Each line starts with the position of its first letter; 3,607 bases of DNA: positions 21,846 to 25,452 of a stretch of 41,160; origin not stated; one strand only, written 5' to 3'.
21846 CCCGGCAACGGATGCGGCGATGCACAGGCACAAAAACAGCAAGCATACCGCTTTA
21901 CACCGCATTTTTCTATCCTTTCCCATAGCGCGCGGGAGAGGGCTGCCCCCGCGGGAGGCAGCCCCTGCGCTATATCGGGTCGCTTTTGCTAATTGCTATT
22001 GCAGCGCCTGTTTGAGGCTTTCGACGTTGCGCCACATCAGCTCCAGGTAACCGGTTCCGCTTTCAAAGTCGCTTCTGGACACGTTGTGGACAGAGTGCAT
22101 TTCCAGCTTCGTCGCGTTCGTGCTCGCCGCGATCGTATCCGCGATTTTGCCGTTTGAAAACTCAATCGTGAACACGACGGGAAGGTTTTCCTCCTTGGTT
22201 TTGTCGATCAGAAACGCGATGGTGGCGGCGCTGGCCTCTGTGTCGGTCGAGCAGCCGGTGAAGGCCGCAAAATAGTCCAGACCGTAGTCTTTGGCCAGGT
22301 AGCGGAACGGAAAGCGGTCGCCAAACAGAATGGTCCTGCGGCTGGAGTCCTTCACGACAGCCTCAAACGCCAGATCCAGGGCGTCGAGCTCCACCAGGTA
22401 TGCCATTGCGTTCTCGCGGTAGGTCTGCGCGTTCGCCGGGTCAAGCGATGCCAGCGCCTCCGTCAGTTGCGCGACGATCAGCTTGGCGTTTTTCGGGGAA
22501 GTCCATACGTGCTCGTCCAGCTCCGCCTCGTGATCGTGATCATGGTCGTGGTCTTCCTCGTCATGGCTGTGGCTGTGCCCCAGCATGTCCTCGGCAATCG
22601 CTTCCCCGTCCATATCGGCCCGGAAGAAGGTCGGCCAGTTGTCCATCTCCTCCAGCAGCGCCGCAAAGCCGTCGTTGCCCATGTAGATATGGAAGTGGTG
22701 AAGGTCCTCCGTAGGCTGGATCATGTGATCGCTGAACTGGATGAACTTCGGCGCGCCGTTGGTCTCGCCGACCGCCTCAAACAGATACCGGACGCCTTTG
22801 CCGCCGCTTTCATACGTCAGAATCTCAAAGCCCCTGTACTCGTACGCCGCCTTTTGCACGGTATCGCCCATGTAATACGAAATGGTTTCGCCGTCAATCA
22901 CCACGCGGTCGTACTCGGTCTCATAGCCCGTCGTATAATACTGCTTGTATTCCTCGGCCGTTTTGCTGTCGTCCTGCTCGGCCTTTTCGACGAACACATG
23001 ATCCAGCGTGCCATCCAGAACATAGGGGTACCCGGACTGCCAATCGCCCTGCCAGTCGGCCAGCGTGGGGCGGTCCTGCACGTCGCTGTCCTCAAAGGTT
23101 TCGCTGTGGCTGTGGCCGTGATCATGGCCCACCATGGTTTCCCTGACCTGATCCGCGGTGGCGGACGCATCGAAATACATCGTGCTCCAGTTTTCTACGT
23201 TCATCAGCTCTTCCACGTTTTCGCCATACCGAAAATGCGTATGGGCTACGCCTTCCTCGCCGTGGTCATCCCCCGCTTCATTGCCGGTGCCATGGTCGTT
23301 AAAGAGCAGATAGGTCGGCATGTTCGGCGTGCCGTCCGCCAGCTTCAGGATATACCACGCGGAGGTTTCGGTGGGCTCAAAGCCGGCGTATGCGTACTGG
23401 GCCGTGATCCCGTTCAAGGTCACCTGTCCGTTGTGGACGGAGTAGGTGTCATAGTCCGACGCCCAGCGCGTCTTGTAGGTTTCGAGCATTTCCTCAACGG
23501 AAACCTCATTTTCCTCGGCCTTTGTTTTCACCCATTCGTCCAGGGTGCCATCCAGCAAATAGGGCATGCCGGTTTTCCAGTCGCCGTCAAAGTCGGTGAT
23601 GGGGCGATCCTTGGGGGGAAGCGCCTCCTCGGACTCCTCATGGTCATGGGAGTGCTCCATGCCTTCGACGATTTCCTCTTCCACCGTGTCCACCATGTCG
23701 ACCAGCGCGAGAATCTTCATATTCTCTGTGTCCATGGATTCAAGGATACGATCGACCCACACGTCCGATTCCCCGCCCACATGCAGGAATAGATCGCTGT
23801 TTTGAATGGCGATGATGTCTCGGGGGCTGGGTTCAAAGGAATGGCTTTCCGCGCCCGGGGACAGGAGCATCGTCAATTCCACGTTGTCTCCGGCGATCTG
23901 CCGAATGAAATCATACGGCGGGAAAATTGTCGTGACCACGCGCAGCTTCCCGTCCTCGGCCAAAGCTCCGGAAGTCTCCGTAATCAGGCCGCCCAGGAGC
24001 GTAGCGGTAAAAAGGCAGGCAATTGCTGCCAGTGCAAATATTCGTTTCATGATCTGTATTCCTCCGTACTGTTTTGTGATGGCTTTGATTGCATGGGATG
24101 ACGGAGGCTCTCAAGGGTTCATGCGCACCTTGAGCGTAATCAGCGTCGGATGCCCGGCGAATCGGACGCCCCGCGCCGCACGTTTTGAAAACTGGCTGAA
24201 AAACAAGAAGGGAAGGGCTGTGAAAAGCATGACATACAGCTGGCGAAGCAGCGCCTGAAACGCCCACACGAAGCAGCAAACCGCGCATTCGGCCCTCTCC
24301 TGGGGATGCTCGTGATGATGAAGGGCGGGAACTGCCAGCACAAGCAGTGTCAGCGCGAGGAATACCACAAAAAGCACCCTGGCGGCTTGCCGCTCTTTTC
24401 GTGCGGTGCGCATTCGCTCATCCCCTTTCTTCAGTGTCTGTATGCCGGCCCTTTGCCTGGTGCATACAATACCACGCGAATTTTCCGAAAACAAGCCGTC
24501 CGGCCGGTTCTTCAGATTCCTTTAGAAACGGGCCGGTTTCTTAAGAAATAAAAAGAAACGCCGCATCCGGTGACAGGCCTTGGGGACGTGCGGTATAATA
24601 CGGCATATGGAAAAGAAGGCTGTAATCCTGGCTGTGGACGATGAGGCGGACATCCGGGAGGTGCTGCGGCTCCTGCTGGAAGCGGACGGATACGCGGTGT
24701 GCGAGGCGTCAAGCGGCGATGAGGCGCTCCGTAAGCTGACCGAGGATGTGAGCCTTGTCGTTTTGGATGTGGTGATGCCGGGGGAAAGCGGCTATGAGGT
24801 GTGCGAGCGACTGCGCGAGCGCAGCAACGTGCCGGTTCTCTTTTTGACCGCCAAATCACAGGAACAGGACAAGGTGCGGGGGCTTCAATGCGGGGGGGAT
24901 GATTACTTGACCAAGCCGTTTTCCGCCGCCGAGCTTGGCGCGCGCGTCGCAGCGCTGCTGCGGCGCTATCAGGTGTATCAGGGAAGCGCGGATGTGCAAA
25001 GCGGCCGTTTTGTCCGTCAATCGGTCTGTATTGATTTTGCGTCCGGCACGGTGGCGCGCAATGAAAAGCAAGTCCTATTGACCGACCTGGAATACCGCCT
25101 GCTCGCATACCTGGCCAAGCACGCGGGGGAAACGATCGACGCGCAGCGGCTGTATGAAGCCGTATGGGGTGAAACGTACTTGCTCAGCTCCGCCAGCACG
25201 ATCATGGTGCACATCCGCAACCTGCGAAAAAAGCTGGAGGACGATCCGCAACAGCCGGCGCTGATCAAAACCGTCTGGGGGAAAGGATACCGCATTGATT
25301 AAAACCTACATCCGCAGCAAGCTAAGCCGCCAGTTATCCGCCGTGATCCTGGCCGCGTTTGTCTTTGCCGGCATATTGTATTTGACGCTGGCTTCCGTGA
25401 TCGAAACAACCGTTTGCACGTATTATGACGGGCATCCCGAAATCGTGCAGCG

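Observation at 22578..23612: ZnuA-type zinc-binding protein with two tandem ZinT/YodA-like domains nested inside its His-rich loop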

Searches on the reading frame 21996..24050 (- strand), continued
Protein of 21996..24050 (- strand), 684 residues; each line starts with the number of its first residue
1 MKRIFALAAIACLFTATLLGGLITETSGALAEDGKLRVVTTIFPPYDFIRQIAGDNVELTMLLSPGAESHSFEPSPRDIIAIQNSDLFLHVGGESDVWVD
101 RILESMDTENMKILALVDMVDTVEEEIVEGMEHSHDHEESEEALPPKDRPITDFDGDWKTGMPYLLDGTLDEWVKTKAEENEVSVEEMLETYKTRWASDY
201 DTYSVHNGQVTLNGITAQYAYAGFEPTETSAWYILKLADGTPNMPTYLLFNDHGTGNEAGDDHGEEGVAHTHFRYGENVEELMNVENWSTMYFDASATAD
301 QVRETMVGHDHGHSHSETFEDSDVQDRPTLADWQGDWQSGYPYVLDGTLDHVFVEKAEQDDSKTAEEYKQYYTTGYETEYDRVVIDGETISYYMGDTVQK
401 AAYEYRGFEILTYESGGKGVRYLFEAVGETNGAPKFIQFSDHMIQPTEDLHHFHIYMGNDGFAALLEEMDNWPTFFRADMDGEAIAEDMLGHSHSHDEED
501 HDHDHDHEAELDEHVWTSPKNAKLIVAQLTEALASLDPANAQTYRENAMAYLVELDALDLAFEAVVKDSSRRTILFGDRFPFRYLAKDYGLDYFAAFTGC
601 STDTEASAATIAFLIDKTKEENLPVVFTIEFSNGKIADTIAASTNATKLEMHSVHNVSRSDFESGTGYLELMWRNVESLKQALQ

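Call 55: find_encoding_contigs(protein=P0010, flank=5000, max_places=1)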
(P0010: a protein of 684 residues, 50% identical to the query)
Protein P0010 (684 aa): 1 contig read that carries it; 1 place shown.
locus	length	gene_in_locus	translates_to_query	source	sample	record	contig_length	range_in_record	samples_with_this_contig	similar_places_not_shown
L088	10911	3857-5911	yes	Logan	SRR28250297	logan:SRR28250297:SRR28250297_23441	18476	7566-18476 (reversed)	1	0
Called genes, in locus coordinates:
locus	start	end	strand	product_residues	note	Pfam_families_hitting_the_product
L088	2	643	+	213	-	?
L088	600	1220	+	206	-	-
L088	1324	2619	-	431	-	PF00512:HisKA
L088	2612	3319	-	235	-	PF00072:Response_reg, PF00486:Trans_reg_C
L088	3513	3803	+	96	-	-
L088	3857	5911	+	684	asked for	PF01297:ZnuA, PF09223:ZinT, PF01297:ZnuA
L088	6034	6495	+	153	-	PF21537:DUF1980_C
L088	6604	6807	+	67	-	-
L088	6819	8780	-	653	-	PF08497:Radical_SAM_N, PF04055:Radical_SAM (weak), PF11842:DUF3362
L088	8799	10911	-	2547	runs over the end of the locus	PF10091:Glycoamylase, PF06165:GH94_b-supersand, PF17167:Glyco_hydro_94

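Call 56: find_encoding_contigs(protein=P0007, flank=5000, max_places=1)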
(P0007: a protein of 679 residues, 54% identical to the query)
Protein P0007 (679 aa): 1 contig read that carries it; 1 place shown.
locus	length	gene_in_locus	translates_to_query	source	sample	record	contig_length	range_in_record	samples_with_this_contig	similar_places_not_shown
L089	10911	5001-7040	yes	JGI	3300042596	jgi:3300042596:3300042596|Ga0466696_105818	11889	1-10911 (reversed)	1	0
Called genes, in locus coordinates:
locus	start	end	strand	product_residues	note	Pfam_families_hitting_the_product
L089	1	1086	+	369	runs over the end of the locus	PF14307:Glyco_tran_WbsX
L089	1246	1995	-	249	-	PF01261:AP_endonuc_2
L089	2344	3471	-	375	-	PF00672:HAMP, PF00512:HisKA, PF02518:HATPase_c (faint)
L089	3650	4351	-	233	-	PF00072:Response_reg, PF00486:Trans_reg_C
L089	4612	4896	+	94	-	-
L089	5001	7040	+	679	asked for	PF01297:ZnuA, PF09223:ZinT, PF01297:ZnuA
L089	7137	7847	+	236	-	PF08239:SH3_3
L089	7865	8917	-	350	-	-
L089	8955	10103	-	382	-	-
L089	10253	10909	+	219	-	PF01261:AP_endonuc_2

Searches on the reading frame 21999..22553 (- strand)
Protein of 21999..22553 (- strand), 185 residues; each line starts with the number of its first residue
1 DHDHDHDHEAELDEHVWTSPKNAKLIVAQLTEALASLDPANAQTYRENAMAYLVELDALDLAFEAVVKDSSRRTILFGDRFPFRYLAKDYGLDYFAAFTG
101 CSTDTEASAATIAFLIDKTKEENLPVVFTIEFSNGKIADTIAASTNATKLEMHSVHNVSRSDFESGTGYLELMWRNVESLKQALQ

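Call 5: search_protein_families(library=pfam, proteins=[window:21999-22526:-], max_evalue=0.01)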
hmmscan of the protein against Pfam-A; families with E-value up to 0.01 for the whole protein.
seq(176 aa): 1 family
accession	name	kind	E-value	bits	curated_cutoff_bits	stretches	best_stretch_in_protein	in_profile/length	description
PF01297.22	ZnuA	-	3e-44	151.9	29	1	4-174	98-263/263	Zinc-uptake complex component A periplasmic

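Call 57: search_protein_representatives(protein=window:21999-22553:-)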
Query: 185 residues. Proteins with E-value up to 0.001 (for the whole library): 10740; up to 1e-10: 3607; up to 1e-30: 797. The best 150 are listed.
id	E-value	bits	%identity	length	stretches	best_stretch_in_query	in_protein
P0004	1.8e-76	272.2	70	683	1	1-184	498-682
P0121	1.6e-66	239.8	61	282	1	5-184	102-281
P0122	2.0e-65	236.2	61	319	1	1-184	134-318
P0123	6.5e-64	231.4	58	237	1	4-184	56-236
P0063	8.4e-64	231.0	61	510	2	5-184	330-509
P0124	2.8e-62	226.0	59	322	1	3-184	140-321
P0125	5.9e-62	225.0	57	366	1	1-184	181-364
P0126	8.1e-62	224.5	59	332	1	2-184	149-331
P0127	8.3e-62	224.5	61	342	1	10-184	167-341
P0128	1.0e-60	221.0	60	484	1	4-184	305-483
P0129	5.3e-59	215.4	55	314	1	3-184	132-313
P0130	6.1e-59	215.2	57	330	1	9-185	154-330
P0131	1.3e-58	214.1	57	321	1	7-185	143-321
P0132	7.2e-58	211.7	53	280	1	1-184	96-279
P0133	2.8e-57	209.8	57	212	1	1-184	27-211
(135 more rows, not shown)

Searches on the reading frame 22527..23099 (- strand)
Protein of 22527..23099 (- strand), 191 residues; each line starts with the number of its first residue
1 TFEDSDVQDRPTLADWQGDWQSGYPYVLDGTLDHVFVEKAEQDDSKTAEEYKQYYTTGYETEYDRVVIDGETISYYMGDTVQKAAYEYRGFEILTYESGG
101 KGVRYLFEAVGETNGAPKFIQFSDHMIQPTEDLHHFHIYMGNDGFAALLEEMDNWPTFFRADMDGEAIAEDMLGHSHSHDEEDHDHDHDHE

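Call 5: search_protein_families(library=pfam, proteins=[window:22527-23099:-], max_evalue=0.01)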
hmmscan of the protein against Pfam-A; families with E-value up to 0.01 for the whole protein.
seq(191 aa): 1 family
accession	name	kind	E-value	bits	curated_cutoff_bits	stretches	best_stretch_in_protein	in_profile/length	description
PF09223.17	ZinT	-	7.1e-71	238.2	27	1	1-175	9-181/181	ZinT (YodA) periplasmic lipocalin-like zinc-recruitment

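Call 24: search_solved_structures(query=window:22527-23099:-, max_evalue=0.001, show_alignments=3)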
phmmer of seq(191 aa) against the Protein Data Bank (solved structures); distinct sequences matched with E-value up to 0.001: 8.
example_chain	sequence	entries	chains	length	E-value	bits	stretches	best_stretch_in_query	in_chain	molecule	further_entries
4arh_A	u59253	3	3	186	1.1e-50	175.6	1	2-175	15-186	METAL-BINDING PROTEIN YODA | Metal-binding protein ZinT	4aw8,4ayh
1oee_A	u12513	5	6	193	2.8e-50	174.3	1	2-175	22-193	HYPOTHETICAL PROTEIN YODA | METAL-BINDING PROTEIN ZINT | Metal-binding lipocalin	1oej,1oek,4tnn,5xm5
1txl_A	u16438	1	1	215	4e-50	173.8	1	2-175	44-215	Metal-binding protein yodA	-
1s7d_A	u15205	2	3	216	4e-50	173.8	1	2-175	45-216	Metal-binding Protein yodA | Metal-binding protein ZinT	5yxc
6lm2_A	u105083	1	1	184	7.3e-50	172.9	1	2-173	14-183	Metal-binding protein ZinT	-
5aq6_A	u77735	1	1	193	1e-49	172.4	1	2-175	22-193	METAL-BINDING PROTEIN ZINT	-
7jja_A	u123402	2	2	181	1.5e-46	162.1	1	2-175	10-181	Zinc-binding lipoprotein AdcA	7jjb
7jj9_A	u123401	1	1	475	2.6e-45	158.1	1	2-175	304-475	Zinc-binding lipoprotein AdcA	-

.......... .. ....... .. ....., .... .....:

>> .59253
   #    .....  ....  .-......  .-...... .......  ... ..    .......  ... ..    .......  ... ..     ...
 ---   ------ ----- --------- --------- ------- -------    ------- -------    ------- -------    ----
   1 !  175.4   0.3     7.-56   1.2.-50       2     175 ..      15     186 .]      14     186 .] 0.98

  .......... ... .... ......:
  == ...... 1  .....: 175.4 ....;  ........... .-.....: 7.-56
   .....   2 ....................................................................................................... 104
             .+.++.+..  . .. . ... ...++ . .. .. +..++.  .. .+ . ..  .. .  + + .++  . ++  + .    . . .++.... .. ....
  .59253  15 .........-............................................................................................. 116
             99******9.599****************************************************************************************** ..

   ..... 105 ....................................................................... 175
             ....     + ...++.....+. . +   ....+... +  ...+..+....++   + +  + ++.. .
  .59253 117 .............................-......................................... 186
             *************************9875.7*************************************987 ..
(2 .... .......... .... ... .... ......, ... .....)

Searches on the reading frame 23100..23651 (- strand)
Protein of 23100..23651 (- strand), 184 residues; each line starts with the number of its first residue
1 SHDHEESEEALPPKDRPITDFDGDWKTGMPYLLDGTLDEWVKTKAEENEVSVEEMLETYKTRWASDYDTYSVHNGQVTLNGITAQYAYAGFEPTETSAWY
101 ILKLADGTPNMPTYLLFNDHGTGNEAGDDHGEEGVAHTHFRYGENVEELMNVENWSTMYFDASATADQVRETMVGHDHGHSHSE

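Call 5: search_protein_families(library=pfam, proteins=[window:23100-23651:-], max_evalue=0.01)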
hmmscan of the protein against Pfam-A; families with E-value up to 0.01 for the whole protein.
seq(184 aa): 1 family
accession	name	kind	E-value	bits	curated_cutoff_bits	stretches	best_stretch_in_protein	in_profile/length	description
PF09223.17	ZinT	-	2.3e-20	73.7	27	1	14-176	16-181/181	ZinT (YodA) periplasmic lipocalin-like zinc-recruitment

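Call 23: search_solved_structures(query=window:23100-23651:-, max_evalue=0.001, show_alignments=3)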
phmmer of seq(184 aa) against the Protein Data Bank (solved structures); distinct sequences matched with E-value up to 0.001: 8.
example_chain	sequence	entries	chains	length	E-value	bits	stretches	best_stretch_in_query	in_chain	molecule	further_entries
4arh_A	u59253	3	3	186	7e-13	52.2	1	14-175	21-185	METAL-BINDING PROTEIN YODA | Metal-binding protein ZinT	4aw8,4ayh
5aq6_A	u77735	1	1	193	1.9e-08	37.8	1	14-176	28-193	METAL-BINDING PROTEIN ZINT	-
1oee_A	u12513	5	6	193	2e-08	37.7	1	14-176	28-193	HYPOTHETICAL PROTEIN YODA | METAL-BINDING PROTEIN ZINT | Metal-binding lipocalin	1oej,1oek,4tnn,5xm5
1txl_A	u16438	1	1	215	2.7e-08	37.3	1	14-176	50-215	Metal-binding protein yodA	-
1s7d_A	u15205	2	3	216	2.8e-08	37.2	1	14-176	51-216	Metal-binding Protein yodA | Metal-binding protein ZinT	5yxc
6lm2_A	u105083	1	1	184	3.8e-08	36.8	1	14-173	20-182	Metal-binding protein ZinT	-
7jja_A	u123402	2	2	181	1.5e-05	28.3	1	12-176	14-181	Zinc-binding lipoprotein AdcA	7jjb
7jj9_A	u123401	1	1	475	0.00052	23.3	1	12-176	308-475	Zinc-binding lipoprotein AdcA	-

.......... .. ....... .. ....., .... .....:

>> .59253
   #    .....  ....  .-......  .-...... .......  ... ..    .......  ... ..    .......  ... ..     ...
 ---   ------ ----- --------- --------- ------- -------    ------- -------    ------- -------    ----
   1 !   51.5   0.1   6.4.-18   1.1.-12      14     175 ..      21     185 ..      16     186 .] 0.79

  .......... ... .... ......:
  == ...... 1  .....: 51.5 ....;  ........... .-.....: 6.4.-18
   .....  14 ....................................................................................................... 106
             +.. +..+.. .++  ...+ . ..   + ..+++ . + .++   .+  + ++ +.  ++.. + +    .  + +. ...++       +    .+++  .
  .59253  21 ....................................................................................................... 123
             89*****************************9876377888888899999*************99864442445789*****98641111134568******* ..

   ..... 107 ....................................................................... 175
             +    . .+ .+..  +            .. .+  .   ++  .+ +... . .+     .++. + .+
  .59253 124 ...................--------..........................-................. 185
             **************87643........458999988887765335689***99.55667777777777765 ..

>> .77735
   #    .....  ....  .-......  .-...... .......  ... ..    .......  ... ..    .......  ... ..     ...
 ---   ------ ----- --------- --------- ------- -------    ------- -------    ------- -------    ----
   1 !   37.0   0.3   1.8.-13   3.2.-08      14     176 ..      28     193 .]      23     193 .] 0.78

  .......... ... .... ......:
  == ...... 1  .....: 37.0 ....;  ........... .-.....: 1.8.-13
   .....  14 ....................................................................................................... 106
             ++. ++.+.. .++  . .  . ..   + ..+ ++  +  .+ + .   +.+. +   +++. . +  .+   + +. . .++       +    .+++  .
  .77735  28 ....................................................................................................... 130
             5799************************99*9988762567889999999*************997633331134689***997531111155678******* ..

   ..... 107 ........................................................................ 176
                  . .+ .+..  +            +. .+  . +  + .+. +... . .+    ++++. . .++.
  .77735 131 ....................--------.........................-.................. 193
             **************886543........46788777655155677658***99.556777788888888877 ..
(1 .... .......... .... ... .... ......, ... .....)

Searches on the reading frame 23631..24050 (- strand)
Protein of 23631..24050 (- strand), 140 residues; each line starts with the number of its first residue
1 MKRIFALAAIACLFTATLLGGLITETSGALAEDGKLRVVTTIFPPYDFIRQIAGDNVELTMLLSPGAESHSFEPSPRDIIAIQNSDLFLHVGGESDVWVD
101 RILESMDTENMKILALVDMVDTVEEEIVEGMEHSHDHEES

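Call 5: search_protein_families(library=pfam, proteins=[window:23631-24050:-], max_evalue=0.01)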
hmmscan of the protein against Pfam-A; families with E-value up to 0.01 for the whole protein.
seq(140 aa): 1 family
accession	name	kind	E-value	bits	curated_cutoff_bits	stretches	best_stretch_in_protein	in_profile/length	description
PF01297.22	ZnuA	-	2.4e-26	93.3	29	1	38-138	1-96/263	Zinc-uptake complex component A periplasmic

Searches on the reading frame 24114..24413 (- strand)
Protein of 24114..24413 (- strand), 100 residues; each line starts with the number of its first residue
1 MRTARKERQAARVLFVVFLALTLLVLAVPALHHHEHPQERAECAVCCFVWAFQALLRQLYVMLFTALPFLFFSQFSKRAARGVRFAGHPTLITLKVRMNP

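Call 31: search_protein_families(library=pfam, proteins=[window:24114-24413:-], max_evalue=0.001)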
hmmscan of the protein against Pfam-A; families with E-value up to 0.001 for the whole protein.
seq(100 aa): 0 families

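Call 67: search_protein_families(library=pfam, proteins=[window:24114-24413:-], max_evalue=5)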
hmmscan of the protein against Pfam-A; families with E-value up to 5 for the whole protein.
seq(100 aa): 2 families
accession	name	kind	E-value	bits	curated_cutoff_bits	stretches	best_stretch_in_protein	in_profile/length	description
PF00001.26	7tm_1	-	0.031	14.2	30.5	1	4-71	96-168/260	7 transmembrane receptor (rhodopsin family)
PF11837.13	INV_N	-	4.5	8.3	27.8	0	3-36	15-50/109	Beta-fructofuranosidase, N-terminal domain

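Call 68: search_protein_families(library=ncbifam, proteins=[window:24114-24413:-], max_evalue=5)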
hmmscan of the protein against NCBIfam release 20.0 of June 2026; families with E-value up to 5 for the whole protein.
seq(100 aa): 1 family
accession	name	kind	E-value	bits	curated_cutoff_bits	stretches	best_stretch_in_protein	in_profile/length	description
NF035937.1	EboA_family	subfamily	0.14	12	320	1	51-84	104-138/219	EboA family metabolite traffic protein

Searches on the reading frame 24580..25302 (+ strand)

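Call 31: search_protein_families(library=pfam, proteins=[window:24580-25302:+], max_evalue=0.001)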
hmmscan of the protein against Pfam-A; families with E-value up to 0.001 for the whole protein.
window:24580-25302:+ (240 aa): 2 families
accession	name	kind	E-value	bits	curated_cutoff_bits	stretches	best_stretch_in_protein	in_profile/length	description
PF00072.30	Response_reg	-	4.3e-30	104.6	30.2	1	16-123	1-110/111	Response regulator receiver domain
PF00486.34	Trans_reg_C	-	2.6e-25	88.7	26.2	1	163-239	2-77/77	Transcriptional regulatory protein, C terminal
